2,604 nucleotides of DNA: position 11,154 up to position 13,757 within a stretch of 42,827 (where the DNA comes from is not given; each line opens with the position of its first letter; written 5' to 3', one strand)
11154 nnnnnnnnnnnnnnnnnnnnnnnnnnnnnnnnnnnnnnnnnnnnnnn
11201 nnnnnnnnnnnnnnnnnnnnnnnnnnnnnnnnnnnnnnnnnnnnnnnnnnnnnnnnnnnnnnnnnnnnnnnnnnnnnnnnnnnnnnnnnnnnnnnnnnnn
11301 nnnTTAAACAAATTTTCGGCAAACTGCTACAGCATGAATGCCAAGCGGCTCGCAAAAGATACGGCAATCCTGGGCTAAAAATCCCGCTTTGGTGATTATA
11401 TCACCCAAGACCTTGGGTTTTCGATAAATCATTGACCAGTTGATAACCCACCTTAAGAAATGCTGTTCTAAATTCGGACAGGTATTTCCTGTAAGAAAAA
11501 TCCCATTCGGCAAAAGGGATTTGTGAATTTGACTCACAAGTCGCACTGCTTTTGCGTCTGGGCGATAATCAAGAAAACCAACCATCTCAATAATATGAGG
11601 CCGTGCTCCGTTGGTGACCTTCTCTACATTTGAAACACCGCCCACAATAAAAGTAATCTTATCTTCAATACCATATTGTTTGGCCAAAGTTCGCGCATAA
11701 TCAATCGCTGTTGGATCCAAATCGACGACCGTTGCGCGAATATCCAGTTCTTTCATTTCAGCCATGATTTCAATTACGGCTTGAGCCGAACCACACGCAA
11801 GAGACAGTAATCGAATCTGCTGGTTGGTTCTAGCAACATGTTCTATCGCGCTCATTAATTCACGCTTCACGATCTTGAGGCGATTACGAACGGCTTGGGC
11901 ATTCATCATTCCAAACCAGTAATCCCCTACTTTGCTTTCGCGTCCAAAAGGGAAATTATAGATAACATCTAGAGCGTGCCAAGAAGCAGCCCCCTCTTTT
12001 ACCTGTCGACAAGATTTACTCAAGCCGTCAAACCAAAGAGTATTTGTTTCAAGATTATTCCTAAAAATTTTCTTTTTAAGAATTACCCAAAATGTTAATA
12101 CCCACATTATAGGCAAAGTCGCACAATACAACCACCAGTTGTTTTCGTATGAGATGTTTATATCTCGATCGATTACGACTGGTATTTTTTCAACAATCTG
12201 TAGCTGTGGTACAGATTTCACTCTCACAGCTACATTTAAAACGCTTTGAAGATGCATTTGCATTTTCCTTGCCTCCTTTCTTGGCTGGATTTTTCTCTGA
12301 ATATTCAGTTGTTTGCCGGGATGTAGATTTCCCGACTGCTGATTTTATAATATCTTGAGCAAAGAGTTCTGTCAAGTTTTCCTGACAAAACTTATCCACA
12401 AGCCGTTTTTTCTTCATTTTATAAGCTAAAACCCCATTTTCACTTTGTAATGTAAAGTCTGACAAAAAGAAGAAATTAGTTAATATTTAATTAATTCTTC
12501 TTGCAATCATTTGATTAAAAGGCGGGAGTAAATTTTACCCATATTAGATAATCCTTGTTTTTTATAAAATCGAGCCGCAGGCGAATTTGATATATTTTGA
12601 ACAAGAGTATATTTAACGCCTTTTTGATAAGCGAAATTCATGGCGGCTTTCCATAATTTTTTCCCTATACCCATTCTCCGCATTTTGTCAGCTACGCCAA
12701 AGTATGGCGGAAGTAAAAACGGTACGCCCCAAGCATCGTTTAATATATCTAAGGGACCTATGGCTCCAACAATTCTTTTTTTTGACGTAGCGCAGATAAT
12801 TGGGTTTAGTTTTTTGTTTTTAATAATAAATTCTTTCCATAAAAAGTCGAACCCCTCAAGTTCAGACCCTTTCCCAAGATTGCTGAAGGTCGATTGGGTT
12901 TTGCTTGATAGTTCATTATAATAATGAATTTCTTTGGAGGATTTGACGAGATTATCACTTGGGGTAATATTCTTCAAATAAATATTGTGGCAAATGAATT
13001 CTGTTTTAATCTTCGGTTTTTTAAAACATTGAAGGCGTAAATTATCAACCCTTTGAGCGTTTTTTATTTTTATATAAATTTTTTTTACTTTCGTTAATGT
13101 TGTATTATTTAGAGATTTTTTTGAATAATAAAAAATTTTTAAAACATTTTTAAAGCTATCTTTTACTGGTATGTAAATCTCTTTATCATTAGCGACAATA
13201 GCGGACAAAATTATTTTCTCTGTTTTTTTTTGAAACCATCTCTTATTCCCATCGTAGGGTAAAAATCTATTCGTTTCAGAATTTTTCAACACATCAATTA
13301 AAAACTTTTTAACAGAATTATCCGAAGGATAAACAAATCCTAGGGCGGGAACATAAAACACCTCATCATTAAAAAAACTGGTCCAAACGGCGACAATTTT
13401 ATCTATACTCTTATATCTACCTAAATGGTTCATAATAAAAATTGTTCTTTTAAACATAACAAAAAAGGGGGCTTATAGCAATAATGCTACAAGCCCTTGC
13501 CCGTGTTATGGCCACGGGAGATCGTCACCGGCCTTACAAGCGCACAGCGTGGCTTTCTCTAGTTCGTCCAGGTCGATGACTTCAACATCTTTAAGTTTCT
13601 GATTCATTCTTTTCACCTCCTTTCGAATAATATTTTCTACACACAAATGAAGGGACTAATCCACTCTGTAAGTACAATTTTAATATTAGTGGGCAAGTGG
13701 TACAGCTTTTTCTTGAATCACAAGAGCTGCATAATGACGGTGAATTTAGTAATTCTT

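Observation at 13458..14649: Hidden 33-aa precursor-like peptide coupled to a radical SAM/SPASM enzyme: candidate undescribed RiPP cassette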

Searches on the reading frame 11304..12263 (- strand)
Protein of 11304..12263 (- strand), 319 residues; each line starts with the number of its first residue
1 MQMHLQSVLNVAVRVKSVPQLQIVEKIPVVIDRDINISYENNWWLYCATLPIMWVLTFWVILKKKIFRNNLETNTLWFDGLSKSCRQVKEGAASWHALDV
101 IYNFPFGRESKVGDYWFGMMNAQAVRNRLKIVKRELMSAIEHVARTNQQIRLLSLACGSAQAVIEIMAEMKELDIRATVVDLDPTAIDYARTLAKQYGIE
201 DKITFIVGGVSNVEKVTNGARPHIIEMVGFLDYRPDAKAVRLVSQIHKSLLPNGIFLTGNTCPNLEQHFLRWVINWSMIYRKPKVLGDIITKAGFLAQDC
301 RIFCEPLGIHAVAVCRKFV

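Call 3: search_protein_families(library=ncbifam, proteins=[window:11304-12263:-], max_evalue=1)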
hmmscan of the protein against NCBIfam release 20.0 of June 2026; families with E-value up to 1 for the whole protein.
window:11304-12263:- (319 aa): 17 families
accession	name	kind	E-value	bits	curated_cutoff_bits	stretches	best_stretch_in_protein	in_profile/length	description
NF004851.0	PRK06202.1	equivalog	7.2e-07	28.9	243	1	139-199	51-113/237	hypothetical protein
TIGR04543.1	ketoArg_3Met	equivalog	3.9e-05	22.9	425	1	147-228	148-227/336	2-ketoarginine methyltransferase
NF043040.1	corrin_prot_MT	hypoth_equivalog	0.00025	20.5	180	1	129-258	27-147/216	corrinoid protein-associated methyltransferase CpaM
NF001784.0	PRK00517.2-1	equivalog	0.0014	18.2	244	1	138-208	141-208/290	50S ribosomal protein L11 methyltransferase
TIGR03534.1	RF_mod_PrmC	equivalog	0.0024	17.4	199.1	1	139-210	79-147/253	peptide chain release factor N(5)-glutamine methyltransferase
NF001244.0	PRK00216.1-5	equivalog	0.0045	16.3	216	1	139-214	40-113/236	bifunctional demethylmenaquinone methyltransferase/2-methoxy-6-polyprenyl-1,4-benzoquinol methylase UbiE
TIGR03704.1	PrmC_rel_meth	equivalog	0.0056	16.1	248.8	1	138-197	76-133/251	putative protein N(5)-glutamine methyltransferase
NF001790.0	PRK00517.3-3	equivalog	0.0065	15.9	269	1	141-221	114-190/262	50S ribosomal protein L11 methyltransferase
TIGR00740.1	TIGR00740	equivalog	0.0066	16.1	193.3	1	141-263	48-164/239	carboxy-S-adenosyl-L-methionine synthase CmoA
NF002421.0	PRK01544.1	equivalog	0.0089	14.8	567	1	139-207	130-195/524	bifunctional peptide chain release factor N(5)-glutamine methyltransferase PrmC/tRNA (guanosine(46)-N7)-methyltransferase TrmB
NF001242.0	PRK00216.1-3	equivalog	0.012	15.1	351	1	130-210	54-131/258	bifunctional demethylmenaquinone methyltransferase/2-methoxy-6-polyprenyl-1,4-benzoquinol methylase UbiE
TIGR01983.1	UbiG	equivalog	0.013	14.8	102.95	1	127-256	28-149/228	bifunctional 2-polyprenyl-6-hydroxyphenol methylase/3-demethylubiquinol 3-O-methyltransferase UbiG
TIGR03533.1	L3_gln_methyl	equivalog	0.021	14.2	229.7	1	140-208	113-179/284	50S ribosomal protein L3 N(5)-glutamine methyltransferase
NF008264.0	PRK11036.1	equivalog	0.026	14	366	1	128-219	26-111/261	tRNA uridine 5-oxyacetic acid(34) methyltransferase CmoM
NF007706.0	PRK10401.1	equivalog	0.037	13.3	555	1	193-247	7-59/346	HTH-type transcriptional regulator GalS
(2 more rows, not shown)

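Call 4: search_protein_families(library=pfam, proteins=[window:11304-12263:-], max_evalue=1)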
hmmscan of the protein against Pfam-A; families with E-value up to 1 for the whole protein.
window:11304-12263:- (319 aa): 9 families
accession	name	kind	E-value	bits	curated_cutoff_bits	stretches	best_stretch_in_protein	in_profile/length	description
PF12147.14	Methyltransf_20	-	4.2e-10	39.7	21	1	67-317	51-309/309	Putative methyltransferase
PF13649.12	Methyltransf_25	-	3.1e-07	31.4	27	1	153-254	2-97/97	Methyltransferase domain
PF13847.12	Methyltransf_31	-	2.3e-05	24.6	27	1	149-262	4-113/145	Methyltransferase domain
PF08242.18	Methyltransf_12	-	0.0012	20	30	1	153-256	1-98/98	Methyltransferase domain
PF19111.5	DUF5798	-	0.021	15.4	27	1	122-184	17-79/89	Family of unknown function (DUF5798)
PF08241.18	Methyltransf_11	-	0.023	15.8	21.2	1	153-257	1-94/95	Methyltransferase domain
PF01170.24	UPF0020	-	0.067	13.3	22.3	1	170-214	73-116/197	RMKL-like, methyltransferase domain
PF09445.16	Methyltransf_15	-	0.18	11.8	22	1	176-213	24-61/165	RNA cap guanine-N2 methyltransferase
PF08849.17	BrxA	-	0.22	11.7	23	1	122-177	55-110/184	BrxA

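Call 26: search_protein_families(library=padloc, proteins=[window:11304-12263:-], max_evalue=0.01)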
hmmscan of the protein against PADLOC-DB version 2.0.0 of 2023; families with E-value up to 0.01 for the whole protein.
window:11304-12263:- (319 aa): 1 family
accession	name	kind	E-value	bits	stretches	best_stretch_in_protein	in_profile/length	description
PDLC04134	mad2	-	9.7e-08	29.3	1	147-268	290-408/492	mads_2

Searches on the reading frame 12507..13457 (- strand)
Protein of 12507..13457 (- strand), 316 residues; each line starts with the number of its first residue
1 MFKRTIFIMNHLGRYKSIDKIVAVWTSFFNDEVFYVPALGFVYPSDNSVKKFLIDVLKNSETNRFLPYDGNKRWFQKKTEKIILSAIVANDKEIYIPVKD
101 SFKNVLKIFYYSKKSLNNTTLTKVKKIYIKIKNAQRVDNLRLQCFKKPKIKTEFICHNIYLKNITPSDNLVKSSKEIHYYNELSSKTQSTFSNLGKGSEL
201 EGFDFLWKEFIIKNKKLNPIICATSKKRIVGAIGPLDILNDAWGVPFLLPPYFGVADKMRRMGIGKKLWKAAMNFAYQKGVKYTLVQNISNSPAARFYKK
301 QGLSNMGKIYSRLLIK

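Call 3: search_protein_families(library=ncbifam, proteins=[window:12507-13457:-], max_evalue=1)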
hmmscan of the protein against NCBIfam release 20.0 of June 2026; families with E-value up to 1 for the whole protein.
window:12507-13457:- (316 aa): 8 families
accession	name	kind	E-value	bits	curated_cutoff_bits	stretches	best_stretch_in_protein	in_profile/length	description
TIGR01575.1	rimI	equivalog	2.1e-05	24.7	86.4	1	253-307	61-116/132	ribosomal protein S18-alanine N-acetyltransferase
NF008212.0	PRK10975.1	equivalog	0.00021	21.2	219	1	254-303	170-220/232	dTDP-4-amino-4,6-dideoxy-D-galactose acyltransferase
NF049894.1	CG3035_N_ac_Glu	equivalog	0.05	12.8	280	1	255-304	240-290/300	N-acetylglutamate synthase, CG3035 family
NF033083.0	AAC_3_I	equivalog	0.055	13.7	200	1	254-303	84-134/145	AAC(3)-I family aminoglycoside N-acetyltransferase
TIGR02382.1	wecD_rffC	equivalog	0.065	12.8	195.1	1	258-304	134-181/191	dTDP-4-amino-4,6-dideoxy-D-galactose acyltransferase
NF002959.0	PRK03624.1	equivalog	0.086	12.5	124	1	252-305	77-131/147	GNAT family acetyltransferase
NF000487.1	stat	exception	0.12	11.9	420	1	255-307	112-165/189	streptothricin N-acetyltransferase STAT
NF007807.0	PRK10514.1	equivalog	0.19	11.6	134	1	257-308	80-127/147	acetyltransferase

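Call 4: search_protein_families(library=pfam, proteins=[window:12507-13457:-], max_evalue=1)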
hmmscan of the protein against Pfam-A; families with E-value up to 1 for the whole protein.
window:12507-13457:- (316 aa): 5 families
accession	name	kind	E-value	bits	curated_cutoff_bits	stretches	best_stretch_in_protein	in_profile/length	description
PF00583.31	Acetyltransf_1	-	6.5e-08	33.3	20.7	1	252-302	64-115/116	Acetyltransferase (GNAT) family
PF13508.13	Acetyltransf_7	-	1e-07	32.7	27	1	222-302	7-81/84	Acetyltransferase (GNAT) domain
PF13673.13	Acetyltransf_10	-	1.9e-05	25.1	23.6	1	253-308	57-112/128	Acetyltransferase (GNAT) domain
PF08445.16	FR47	-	0.00015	22.1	22.1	1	255-303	29-77/86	FR47-like protein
PF14542.12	Acetyltransf_CG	-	0.045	14.3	30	1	255-282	32-59/80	GCN5-related N-acetyl-transferase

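Call 26: search_protein_families(library=padloc, proteins=[window:12507-13457:-], max_evalue=0.01)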
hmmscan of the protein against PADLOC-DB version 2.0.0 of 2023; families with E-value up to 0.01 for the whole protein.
window:12507-13457:- (316 aa): 0 families

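Call 34: find_homologous_proteins(query=window:12507-13457:-, max_evalue=0.001)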
Query window:12507-13457:- (316 aa): 47 proteins with E <= 0.001 among 932 candidates.
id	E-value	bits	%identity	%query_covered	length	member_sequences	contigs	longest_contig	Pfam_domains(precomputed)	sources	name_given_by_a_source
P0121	7.2e-202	687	100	97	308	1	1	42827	PF13673.14,PF13508.14,PF00583.32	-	-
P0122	4.8e-138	478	82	82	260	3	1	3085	PF13508.14,PF08445.17,PF00583.32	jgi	-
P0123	2.8e-133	462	68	97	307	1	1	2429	PF13508.14,PF00583.32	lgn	-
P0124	2.6e-123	429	63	97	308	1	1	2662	PF13508.14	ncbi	-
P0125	1.1e-120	420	63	92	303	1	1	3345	PF13673.14,PF13508.14,PF00583.32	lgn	-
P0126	4.1e-120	419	62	97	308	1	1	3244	PF13508.14,PF00583.32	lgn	-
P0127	6.9e-120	418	61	96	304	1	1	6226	PF13508.14,PF00583.32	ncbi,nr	ncbi:GNAT family N-acetyltransferase [bacterium]|nr:GNAT family N-acetyltransferase [bacterium]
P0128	3.4e-117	409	63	92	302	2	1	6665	PF13673.14,PF13508.14,PF00583.32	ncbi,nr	ncbi:MAG: GNAT family N-acetyltransferase [Patescibacteria group bacterium]|nr:GNAT family N-acetylt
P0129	6.5e-117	408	62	97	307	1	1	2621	PF13508.14,PF00583.32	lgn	-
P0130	1.3e-116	407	60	96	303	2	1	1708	PF13508.14,PF00583.32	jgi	-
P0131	1.7e-115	403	59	96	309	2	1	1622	PF13508.14,PF00583.32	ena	-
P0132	5.1e-115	402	63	97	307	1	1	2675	-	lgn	-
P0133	7.2e-114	398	60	92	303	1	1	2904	PF13508.14,PF00583.32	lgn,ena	-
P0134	2.5e-112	393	61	92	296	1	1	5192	PF13673.14,PF13508.14,PF00583.32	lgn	-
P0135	4.5e-106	373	59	95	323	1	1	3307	-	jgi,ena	-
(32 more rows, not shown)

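Call 46: predict_structure(alignment_id=A2)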
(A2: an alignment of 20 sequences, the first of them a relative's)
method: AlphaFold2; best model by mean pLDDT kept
length: 308 residues; sequences in the alignment: 20
mean_pLDDT: 91.7   pTM: 0.86
mean pLDDT of the five models: 91.7, 91.7, 90.3, 88.6, 87.4
residues with pLDDT >= 90: 250; 70-90: 49; 50-70: 4; < 50: 5
segments of 3 or more residues with pLDDT < 50: 1-5
pLDDT, mean of each block of 10 residues (from residue 1): 54 93 85 88 93 93 92 95 95 96 95 96 94 96 90 95 84 96 90 89 89 96 97 96 93 93 97 96 93 94 93
secondary structure, 60 per line:
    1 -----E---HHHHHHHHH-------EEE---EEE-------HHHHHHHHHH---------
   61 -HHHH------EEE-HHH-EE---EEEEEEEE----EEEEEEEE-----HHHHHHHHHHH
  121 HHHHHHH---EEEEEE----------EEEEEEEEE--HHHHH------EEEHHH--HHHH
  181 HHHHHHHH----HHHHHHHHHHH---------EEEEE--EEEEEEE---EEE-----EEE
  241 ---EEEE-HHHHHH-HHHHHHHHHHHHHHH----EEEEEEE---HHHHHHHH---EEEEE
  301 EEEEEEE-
elements in order: H10-18 E26-28 E32-34 H42-51 H62-65 E72-74 E85-92 E97-104 H110-127 E131-136 E147-155 H158-162 E169-171 H177-188 H193-203 E213-217 E220-226 E230-232 E238-240 E244-247 H249-254 H256-270 E275-281 H285-292 E296-307

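Call 51: fold_search(model_id=the predicted structure, library=pdb)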
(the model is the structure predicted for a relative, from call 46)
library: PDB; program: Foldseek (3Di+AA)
matches with E <= 10: 1184; with E <= 0.001: 198
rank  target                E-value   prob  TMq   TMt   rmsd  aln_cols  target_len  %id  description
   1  3frm_D                8.1e-11  1.00  0.51  0.60   6.3       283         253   12  The crystal structure of a functionally unknown conserved protein from Staphylococcus epidermidis ATCC 12228. (released 2009-01-27)
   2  3tt2                  1.5e-10  1.00  0.45  0.44   6.8       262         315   12  Crystal Structure of GCN5-related N-Acetyltransferase from Sphaerobacter thermophilus (released 2011-10-05)
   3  6wqb                  4.0e-10  1.00  0.51  0.54   5.6       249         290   10  Crystal structure of VipF from Legionella hackeliae in complex with acetyl-CoA (released 2021-11-10)
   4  6wqc                  7.3e-10  1.00  0.54  0.56   8.3       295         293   11  Crystal structure of VipF from Legionella hackeliae in complex with CoA (released 2021-11-10)
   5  3frm_C                7.8e-10  1.00  0.47  0.55   5.8       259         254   12  The crystal structure of a functionally unknown conserved protein from Staphylococcus epidermidis ATCC 12228. (released 2009-01-27)
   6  3frm_A                1.5e-09  1.00  0.49  0.58   5.5       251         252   13  The crystal structure of a functionally unknown conserved protein from Staphylococcus epidermidis ATCC 12228. (released 2009-01-27)
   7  7wx7                  2.6e-09  1.00  0.50  0.54   5.1       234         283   12  complex of a legionella acetyltransferase VipF and COA/ACO (released 2023-02-22)
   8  7wx5                  8.5e-09  1.00  0.48  0.50   6.3       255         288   10  a Legionella acetyltransferase effector VipF (released 2023-02-22)
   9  7q3a_B                8.5e-09  1.00  0.42  0.39   8.8       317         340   11  Crystal structure of MAB_4324 a tandem repeat GNAT from Mycobacterium abscessus (released 2022-05-04)
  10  7q3a_A                1.7e-08  1.00  0.41  0.38   9.1       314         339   10  Crystal structure of MAB_4324 a tandem repeat GNAT from Mycobacterium abscessus (released 2022-05-04)
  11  1iyl_A                2.9e-08  1.00  0.39  0.33  11.8       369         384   14  Crystal Structure of Candida albicans N-myristoyltransferase with Non-peptidic Inhibitor (released 2002-12-30)
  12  7wx6                  7.2e-08  1.00  0.47  0.52   9.2       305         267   11  A Legionella acetyltransferase VipF (released 2022-09-14)
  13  5g22_C                8.7e-08  1.00  0.40  0.35   9.9       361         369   12  Plasmodium vivax N-myristoyltransferase in complex with a quinoline inhibitor (compound 26) (released 2017-02-15)
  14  1iyl_C                1.0e-07  1.00  0.39  0.33  11.1       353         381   13  Crystal Structure of Candida albicans N-myristoyltransferase with Non-peptidic Inhibitor (released 2002-12-30)
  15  1sqh                  1.2e-07  1.00  0.36  0.37   7.6       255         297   10  X-RAY STRUCTURE OF DROSOPHILA MALONOGASTER PROTEIN Q9VR51 NORTHEAST STRUCTURAL GENOMICS CONSORTIUM TARGET FR87. (released 2004-04-06)
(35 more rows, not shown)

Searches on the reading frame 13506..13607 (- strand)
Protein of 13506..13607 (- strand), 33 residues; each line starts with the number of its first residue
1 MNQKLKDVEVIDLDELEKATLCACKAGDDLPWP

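Call 3: search_protein_families(library=ncbifam, proteins=[window:13506-13607:-], max_evalue=1)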
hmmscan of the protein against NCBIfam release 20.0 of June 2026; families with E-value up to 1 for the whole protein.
window:13506-13607:- (33 aa): 0 families

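Call 4: search_protein_families(library=pfam, proteins=[window:13506-13607:-], max_evalue=1)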
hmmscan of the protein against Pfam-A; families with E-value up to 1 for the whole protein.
window:13506-13607:- (33 aa): 0 families
